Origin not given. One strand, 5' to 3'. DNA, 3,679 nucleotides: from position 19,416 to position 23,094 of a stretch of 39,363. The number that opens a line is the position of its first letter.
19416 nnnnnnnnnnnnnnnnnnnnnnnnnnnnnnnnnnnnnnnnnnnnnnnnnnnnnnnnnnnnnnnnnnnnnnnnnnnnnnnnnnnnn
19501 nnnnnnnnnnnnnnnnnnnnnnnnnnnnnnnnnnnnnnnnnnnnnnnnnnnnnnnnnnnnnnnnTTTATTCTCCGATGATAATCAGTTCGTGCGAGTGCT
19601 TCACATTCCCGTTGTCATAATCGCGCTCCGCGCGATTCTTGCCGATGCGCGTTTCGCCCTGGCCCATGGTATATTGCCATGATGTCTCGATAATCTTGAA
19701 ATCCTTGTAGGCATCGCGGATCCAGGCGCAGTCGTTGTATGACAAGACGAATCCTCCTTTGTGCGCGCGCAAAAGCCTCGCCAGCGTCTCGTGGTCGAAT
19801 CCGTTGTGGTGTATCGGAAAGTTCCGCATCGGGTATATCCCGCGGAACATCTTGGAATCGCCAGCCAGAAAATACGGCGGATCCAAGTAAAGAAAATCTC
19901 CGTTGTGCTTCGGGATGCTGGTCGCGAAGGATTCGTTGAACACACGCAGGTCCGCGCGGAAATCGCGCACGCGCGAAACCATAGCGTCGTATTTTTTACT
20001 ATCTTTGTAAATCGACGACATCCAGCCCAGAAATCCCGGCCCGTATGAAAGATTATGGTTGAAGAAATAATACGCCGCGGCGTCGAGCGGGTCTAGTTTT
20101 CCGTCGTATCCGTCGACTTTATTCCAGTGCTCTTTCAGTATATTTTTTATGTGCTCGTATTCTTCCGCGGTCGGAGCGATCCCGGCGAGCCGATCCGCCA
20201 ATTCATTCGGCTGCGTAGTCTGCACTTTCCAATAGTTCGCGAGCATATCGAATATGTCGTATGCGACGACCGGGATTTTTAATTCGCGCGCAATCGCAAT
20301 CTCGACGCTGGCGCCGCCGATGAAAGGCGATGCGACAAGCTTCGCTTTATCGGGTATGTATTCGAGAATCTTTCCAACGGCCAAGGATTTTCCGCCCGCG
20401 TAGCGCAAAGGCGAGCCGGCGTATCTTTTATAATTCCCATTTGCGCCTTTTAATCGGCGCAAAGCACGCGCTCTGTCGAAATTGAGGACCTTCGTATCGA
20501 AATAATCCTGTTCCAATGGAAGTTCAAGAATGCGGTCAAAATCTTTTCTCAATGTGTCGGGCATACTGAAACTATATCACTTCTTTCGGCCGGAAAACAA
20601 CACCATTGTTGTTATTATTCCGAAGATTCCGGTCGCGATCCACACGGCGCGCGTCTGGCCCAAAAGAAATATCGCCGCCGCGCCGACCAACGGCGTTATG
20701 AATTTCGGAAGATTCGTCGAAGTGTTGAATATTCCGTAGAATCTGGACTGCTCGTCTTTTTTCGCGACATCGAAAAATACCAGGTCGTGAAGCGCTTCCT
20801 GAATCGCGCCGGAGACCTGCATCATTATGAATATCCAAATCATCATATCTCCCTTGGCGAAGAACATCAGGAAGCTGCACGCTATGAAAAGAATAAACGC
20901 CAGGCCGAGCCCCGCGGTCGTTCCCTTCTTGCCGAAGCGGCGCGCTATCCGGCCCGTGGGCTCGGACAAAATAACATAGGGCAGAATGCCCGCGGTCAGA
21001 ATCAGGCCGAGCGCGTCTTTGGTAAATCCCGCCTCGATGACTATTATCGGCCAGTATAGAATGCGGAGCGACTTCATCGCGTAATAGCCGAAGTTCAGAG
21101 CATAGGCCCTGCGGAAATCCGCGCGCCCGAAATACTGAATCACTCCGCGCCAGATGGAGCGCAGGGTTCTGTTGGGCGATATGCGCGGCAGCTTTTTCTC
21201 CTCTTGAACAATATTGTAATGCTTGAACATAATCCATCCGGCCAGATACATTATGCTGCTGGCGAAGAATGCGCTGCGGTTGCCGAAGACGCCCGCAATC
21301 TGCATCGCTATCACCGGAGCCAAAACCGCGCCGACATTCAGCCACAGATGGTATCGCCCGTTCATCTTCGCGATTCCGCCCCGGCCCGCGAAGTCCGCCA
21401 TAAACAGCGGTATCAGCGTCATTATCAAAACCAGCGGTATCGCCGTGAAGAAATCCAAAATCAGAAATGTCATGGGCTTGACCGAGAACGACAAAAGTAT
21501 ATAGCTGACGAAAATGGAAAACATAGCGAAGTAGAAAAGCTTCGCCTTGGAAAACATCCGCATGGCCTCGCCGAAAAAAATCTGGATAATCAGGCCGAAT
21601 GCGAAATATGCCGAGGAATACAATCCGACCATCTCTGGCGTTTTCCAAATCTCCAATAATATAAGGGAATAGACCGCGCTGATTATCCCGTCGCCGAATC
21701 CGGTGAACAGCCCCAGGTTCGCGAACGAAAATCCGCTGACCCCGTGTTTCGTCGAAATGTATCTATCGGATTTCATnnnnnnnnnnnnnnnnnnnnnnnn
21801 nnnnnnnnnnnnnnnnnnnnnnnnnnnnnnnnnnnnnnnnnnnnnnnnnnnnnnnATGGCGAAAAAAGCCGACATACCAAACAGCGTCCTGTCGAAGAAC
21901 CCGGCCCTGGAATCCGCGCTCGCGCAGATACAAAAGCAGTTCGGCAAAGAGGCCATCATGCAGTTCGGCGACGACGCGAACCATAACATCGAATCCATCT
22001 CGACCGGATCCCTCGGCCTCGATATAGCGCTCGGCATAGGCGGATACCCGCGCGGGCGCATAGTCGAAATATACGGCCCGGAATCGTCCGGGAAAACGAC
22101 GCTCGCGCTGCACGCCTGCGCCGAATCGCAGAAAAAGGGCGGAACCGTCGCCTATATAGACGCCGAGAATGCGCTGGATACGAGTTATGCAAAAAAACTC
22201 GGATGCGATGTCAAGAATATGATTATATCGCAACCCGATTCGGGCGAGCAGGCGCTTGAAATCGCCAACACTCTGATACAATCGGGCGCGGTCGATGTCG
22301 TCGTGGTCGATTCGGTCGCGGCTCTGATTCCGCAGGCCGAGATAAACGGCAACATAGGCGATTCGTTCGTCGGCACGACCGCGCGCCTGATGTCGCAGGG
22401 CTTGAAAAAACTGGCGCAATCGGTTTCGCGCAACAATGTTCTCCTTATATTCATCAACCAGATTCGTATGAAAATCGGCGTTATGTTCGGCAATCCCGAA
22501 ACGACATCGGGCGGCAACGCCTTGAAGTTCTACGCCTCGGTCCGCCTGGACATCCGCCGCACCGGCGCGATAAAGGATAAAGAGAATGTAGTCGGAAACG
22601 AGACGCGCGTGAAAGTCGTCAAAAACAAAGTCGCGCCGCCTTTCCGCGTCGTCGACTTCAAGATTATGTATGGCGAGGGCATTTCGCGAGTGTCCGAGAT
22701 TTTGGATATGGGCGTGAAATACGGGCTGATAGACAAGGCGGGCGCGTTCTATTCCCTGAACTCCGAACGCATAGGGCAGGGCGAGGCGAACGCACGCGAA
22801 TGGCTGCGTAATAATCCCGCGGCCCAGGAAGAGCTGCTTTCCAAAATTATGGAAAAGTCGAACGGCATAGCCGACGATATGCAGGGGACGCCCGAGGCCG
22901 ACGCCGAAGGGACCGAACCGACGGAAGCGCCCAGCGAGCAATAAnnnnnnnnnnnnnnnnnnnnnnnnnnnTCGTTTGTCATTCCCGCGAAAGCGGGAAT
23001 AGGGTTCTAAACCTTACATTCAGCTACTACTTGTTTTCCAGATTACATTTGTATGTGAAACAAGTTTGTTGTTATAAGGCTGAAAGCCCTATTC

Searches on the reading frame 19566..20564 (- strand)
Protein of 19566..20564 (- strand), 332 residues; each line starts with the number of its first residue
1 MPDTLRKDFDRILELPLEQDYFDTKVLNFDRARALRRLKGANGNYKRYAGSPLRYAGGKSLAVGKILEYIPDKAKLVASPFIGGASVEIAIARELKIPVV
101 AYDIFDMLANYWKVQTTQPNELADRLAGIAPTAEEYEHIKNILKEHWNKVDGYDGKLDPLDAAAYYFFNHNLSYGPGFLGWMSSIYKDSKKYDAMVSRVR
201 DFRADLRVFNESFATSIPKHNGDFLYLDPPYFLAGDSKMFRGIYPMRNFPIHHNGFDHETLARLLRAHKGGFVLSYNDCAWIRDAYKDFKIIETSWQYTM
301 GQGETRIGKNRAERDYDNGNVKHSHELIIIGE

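Call 39: search_protein_families(library=pfam, proteins=[window:19566-20564:-], max_evalue=0.01)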
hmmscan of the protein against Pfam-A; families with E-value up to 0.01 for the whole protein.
window:19566-20564:- (332 aa): 1 family
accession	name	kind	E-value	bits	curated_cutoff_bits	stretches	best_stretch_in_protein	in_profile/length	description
PF02086.21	MethyltransfD12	-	2e-28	100.3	22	1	55-300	1-253/253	D12 class N6 adenine-specific DNA methyltransferase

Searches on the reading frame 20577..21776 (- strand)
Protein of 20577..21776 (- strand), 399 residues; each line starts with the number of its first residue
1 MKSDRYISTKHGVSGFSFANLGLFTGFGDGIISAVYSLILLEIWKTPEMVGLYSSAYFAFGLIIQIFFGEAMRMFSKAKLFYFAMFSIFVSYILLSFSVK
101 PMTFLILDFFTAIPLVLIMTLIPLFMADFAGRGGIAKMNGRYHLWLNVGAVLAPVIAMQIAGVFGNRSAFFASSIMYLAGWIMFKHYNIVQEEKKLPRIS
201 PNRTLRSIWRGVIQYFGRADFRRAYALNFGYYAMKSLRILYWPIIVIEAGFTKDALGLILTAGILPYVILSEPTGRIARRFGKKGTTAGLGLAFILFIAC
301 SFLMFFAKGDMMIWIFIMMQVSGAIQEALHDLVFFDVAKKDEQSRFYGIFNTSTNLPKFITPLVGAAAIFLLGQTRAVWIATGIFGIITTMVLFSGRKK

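Call 39: search_protein_families(library=pfam, proteins=[window:20577-21776:-], max_evalue=0.01)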
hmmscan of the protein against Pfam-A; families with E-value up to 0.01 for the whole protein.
window:20577-21776:- (399 aa): 2 families
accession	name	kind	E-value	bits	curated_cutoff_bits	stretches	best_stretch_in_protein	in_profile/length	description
PF07690.21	MFS_1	-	2.3e-26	93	33.4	2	229-394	6-172/347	Major Facilitator Superfamily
PF13347.12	MFS_2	-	0.0016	17.5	27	1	139-324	136-326/427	MFS/sugar transport protein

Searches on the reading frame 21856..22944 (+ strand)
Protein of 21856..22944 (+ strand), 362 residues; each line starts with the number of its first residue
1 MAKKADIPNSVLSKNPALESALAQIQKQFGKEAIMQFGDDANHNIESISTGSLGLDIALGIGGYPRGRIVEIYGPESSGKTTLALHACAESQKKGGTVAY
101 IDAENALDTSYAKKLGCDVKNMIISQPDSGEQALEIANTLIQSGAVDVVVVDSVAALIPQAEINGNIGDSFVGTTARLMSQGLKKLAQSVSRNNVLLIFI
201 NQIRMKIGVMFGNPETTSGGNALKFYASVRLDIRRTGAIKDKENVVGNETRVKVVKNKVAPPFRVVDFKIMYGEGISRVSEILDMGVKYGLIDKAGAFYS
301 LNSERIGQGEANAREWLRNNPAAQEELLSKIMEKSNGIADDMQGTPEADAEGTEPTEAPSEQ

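Call 11: search_protein_families(library=pfam, proteins=[window:21856-22944:+])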
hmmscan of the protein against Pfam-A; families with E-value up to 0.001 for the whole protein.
window:21856-22944:+ (362 aa): 7 families
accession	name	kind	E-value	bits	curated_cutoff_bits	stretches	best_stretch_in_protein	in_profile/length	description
PF00154.27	RecA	-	1e-133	445.1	27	1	17-277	2-262/262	recA bacterial DNA recombination protein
PF21096.2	RecA_C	-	5.8e-19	68.4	27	1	281-334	2-55/57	RecA C-terminal domain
PF08423.17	Rad51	-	2.3e-09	37.3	22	1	44-236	4-212/244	Rad51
PF06745.19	ATPase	-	4.3e-08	33.3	26.6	1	49-122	2-77/231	KaiC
PF01637.24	ATPase_2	-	2.1e-06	28.2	33.2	1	68-155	21-79/225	ATPase domain predominantly from Archaea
PF13479.12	AAA_24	-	1.9e-05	25.1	27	1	70-159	5-78/195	AAA domain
PF13481.12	AAA_25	-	3.7e-05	23.9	27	1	64-160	30-158/195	AAA domain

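Call 13: find_related_loci(query=window:21856-22944:+, collection=genome_contigs, flank=10000)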
Query window:21856-22944:+ (362 aa) in genome_contigs; peptide patterns used: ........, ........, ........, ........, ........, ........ (x = any residue, [..] = any of these).
600 stretches matched a pattern (row limit reached: there are more); 599 encode a relative of the query (tblastn E <= 1e-3); the best 80 are kept; 80 distinct loci.
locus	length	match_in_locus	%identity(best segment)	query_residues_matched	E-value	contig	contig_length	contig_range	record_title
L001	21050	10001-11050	81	10-359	0e+0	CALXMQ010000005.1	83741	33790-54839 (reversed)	MAG: uncultured Alphaproteobacteria bacterium isolate BRZ_KT__bin2 genome assembly, contig: BRZ_KT__NODE_143_length_8374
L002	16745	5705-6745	80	1-346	0e+0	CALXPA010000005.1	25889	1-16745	MAG: uncultured Alphaproteobacteria bacterium isolate BRZ_SB__bin57 genome assembly, contig: BRZ_SB__NODE_2749_length_25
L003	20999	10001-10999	69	13-345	2e-157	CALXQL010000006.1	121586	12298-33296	MAG: uncultured Alphaproteobacteria bacterium isolate E19__bin253 genome assembly, contig: E19__k127_8262660, whole geno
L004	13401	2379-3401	65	12-351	1e-151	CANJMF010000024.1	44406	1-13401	MAG: Candidatus Marinimicrobia bacterium isolate RH-23may17-595 genome assembly, contig: RH-23may17-C5823, whole genome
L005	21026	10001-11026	65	2-342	2e-151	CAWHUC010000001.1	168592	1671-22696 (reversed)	MAG: uncultured proteobacterium isolate MFD03044.bin.2.6 genome assembly, contig: contig_15133, whole genome shotgun seq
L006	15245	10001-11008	66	14-349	8e-151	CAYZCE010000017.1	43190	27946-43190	MAG TPA_asm: uncultured Rhodospirillaceae bacterium isolate SRP193066_co1_6 genome assembly, contig: NODE_1026_length_43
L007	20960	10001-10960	67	12-331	5e-150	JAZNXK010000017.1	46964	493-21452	MAG: Alphaproteobacteria bacterium isolate T1900044779_TS20190245.MAGScoT_cleanbin_000006 SGB_2539_k141_813236, whole ge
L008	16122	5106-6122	64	7-344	1e-149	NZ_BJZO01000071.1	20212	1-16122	Pararhodospirillum oryzae strain NBRC 107573 sequence071, whole genome shotgun sequence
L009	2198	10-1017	65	12-347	6e-160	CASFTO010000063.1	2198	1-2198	uncultured Alphaproteobacteria bacterium isolate SI.A54.metabat-bins.112 genome assembly, contig: SI.A54.metabat-bins.11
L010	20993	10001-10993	66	12-342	3e-149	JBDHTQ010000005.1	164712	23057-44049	MAG: Bdellovibrionales bacterium isolate AS-MICRO-OLR.46 NODE_189_length_164712_cov_11.675979, whole genome shotgun sequ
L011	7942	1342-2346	65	12-346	1e-148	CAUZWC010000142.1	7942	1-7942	MAG: Alphaproteobacteria bacterium isolate CBN3_323.74 genome assembly, contig: Ga0302135_10004742, whole genome shotgun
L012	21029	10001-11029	64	6-349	4e-148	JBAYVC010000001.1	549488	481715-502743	MAG: Pseudobdellovibrionaceae bacterium isolate SO_2016_LW3_50 scaffold00004_LW162_2016, whole genome shotgun sequence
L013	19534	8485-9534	63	7-355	9e-148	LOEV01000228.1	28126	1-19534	MAG: Alphaproteobacteria bacterium BRH_c36 BRHa_1007031, whole genome shotgun sequence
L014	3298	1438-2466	63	5-346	1e-153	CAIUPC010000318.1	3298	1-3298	MAG: uncultured Acetobacteraceae bacterium isolate VK_bin-0268 genome assembly, contig: bin-0268:318/922, whole genome s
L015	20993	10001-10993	64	13-343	3e-147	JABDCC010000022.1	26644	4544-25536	MAG: Alphaproteobacteria bacterium isolate BWOrgHeat_Nextera78_MAG7 3300020795.a:Ga0206962_1117, whole genome shotgun se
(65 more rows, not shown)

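Call 20: find_encoding_contigs(protein=window:21856-22944:+, flank=10000, max_places=10)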
Protein window:21856-22944:+ (362 aa): no gene with exactly this product is on record in the collection.

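Call 64: find_homologous_proteins(query=window:21856-22941:+, max_evalue=1e-100)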
Query window:21856-22941:+ (362 aa): 7999 proteins with E <= 1e-100 among 8000 candidates; the best 120 are listed.
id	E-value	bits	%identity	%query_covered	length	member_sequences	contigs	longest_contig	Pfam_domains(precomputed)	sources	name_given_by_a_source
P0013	3.6e-230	781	100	100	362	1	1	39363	PF06745.20,PF08423.18,PF00154.28,PF21096.3,PF01637.25,PF27531.1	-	-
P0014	1.3e-208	710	91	99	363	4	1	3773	PF06745.20,PF08423.18,PF00154.28,PF21096.3,PF01637.25,PF27531.1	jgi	jgi:recombination protein RecA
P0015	1.4e-207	707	90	100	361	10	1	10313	PF06745.20,PF08423.18,PF00154.28,PF21096.3,PF01637.25,PF27531.1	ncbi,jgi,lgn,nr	ncbi:MAG: recombinase RecA [Rickettsiales bacterium]|jgi:recombination protein RecA|nr:recombinase R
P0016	1.1e-204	697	91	98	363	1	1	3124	PF06745.20,PF08423.18,PF00154.28,PF21096.3,PF01637.25,PF27531.1,PF13481.13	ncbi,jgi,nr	ncbi:MAG: recombinase RecA [Rickettsiales bacterium]|jgi:recombination protein RecA|nr:recombinase R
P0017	1.2e-204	697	91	95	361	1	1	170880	PF06745.20,PF08423.18,PF00154.28,PF21096.3,PF01637.25,PF27531.1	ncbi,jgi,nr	ncbi:MAG: recombinase RecA [Rickettsiales bacterium]|jgi:recombination protein RecA|nr:recombinase R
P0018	1.6e-203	693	90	100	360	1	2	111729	PF06745.20,PF08423.18,PF00154.28,PF21096.3,PF01637.25,PF27531.1,PF13481.13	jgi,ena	-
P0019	5.6e-201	685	88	99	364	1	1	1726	PF06745.20,PF08423.18,PF00154.28,PF21096.3,PF01637.25,PF27531.1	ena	-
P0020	3.6e-196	669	88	98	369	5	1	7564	PF06745.20,PF08423.18,PF00154.28,PF21096.3,PF01637.25,PF27531.1,PF13481.13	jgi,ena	-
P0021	4.5e-195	666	87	99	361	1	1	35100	PF06745.20,PF08423.18,PF00154.28,PF21096.3,PF01637.25,PF27531.1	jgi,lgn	jgi:recombination protein RecA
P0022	4.2e-182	623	82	98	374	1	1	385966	PF06745.20,PF08423.18,PF00154.28,PF21096.3,PF01637.25,PF27531.1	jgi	jgi:recombination protein RecA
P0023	1.3e-181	621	82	97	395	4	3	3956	PF06745.20,PF08423.18,PF00154.28,PF21096.3,PF01637.25,PF27531.1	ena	-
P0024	1.3e-181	621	82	97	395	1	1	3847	PF06745.20,PF08423.18,PF00154.28,PF21096.3,PF01637.25,PF27531.1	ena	-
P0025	2.4e-181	620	83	96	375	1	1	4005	PF06745.20,PF08423.18,PF00154.28,PF21096.3,PF01637.25,PF27531.1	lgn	-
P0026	3.0e-180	617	82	98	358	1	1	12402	PF06745.20,PF08423.18,PF00154.28,PF21096.3,PF01637.25,PF27531.1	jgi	jgi:recombination protein RecA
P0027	3.4e-180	617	84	94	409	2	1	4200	PF06745.20,PF08423.18,PF00154.28,PF21096.3,PF01637.25,PF27531.1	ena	-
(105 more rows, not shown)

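Call 65: find_encoding_contigs(protein=P0017, flank=10000, max_places=2)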
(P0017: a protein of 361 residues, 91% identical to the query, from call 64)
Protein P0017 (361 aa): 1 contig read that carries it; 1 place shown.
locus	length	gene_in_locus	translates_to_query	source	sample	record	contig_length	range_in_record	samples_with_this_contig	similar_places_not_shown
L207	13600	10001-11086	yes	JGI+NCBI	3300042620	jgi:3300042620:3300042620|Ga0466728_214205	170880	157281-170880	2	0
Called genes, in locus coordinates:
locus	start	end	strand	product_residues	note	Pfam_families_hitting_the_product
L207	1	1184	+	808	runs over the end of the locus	PF12705:PDDEXK_1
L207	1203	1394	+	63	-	-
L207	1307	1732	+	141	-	-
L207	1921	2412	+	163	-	PF02075:RuvC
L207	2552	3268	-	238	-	PF20772:TACO1_YebC_N, PF01709:Transcrip_reg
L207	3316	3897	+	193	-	PF01330:RuvA_N, PF14520:HHH_5, PF07499:RuvA_C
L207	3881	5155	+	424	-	PF03193:RsgA_GTPase (faint), PF10396:TrmE_N, PF12631:MnmE_helical, PF01926:MMR_HSR1, PF02421:FeoB_N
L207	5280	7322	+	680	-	PF17191:RecG_wedge (weak), PF00270:DEAD, PF04851:ResIII, PF00271:Helicase_C, PF22590:Cas3-like_C_2 (faint), PF19833:RecG_dom3_C (weak)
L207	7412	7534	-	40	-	-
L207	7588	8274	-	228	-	PF09360:zf-CDGSH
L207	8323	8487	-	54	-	-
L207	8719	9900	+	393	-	PF07690:MFS_1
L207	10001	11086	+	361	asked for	PF00154:RecA_N, PF08423:Rad51, PF06745:ATPase (weak), PF01637:ATPase_2 (weak), PF27531:MT3502_N (weak), PF21096:RecA_C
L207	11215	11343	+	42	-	-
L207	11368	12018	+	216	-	-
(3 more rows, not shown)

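Call 66: find_encoding_contigs(protein=P0018, flank=10000, max_places=2)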
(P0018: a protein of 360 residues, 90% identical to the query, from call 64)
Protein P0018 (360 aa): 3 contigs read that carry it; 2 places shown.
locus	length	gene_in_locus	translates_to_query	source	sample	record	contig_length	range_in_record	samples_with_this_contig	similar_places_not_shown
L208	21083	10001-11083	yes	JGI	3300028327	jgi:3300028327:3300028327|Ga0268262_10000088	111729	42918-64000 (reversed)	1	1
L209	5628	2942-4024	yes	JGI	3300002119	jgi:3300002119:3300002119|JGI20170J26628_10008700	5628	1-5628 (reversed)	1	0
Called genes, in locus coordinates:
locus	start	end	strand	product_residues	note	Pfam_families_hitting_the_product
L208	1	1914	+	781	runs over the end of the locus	PF12705:PDDEXK_1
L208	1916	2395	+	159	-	PF02075:RuvC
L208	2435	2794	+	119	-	-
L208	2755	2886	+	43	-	-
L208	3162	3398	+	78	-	-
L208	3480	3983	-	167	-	PF18907:DUF5662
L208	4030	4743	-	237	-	PF20772:TACO1_YebC_N, PF01709:Transcrip_reg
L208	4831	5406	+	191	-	PF01330:RuvA_N, PF14520:HHH_5, PF00633:HHH (faint), PF07499:RuvA_C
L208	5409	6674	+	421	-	PF10396:TrmE_N, PF12631:MnmE_helical, PF01926:MMR_HSR1, PF02421:FeoB_N (weak)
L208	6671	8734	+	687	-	PF00270:DEAD, PF04851:ResIII, PF00271:Helicase_C, PF19833:RecG_dom3_C (weak)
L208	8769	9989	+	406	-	PF07690:MFS_1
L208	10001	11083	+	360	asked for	PF00154:RecA_N, PF08423:Rad51, PF06745:ATPase (weak), PF01637:ATPase_2 (weak), PF13481:AAA_25 (faint), PF27531:MT3502_N (weak), PF21096:RecA_C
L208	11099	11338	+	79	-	-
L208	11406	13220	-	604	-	PF00009:GTP_EFTU, PF22042:EF-G_D2, PF03144:GTP_EFTU_D2, PF00679:EFG_C, PF21018:BipA_C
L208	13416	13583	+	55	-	-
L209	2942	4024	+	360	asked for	PF00154:RecA_N, PF08423:Rad51, PF06745:ATPase (weak), PF01637:ATPase_2 (weak), PF13481:AAA_25 (faint), PF27531:MT3502_N (weak), PF21096:RecA_C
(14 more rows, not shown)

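Call 67: find_encoding_contigs(protein=P0014, flank=10000, max_places=4)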
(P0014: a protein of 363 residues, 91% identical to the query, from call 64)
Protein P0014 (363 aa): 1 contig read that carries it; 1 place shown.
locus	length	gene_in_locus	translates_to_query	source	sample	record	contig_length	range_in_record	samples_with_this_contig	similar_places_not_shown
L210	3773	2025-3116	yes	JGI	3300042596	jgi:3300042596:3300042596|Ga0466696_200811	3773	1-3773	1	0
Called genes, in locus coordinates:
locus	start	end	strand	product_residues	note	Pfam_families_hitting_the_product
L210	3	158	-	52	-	?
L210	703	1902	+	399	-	PF07690:MFS_1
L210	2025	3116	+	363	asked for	PF00154:RecA_N, PF08423:Rad51, PF06745:ATPase (weak), PF01637:ATPase_2 (weak), PF27531:MT3502_N (weak), PF21096:RecA_C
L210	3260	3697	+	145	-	-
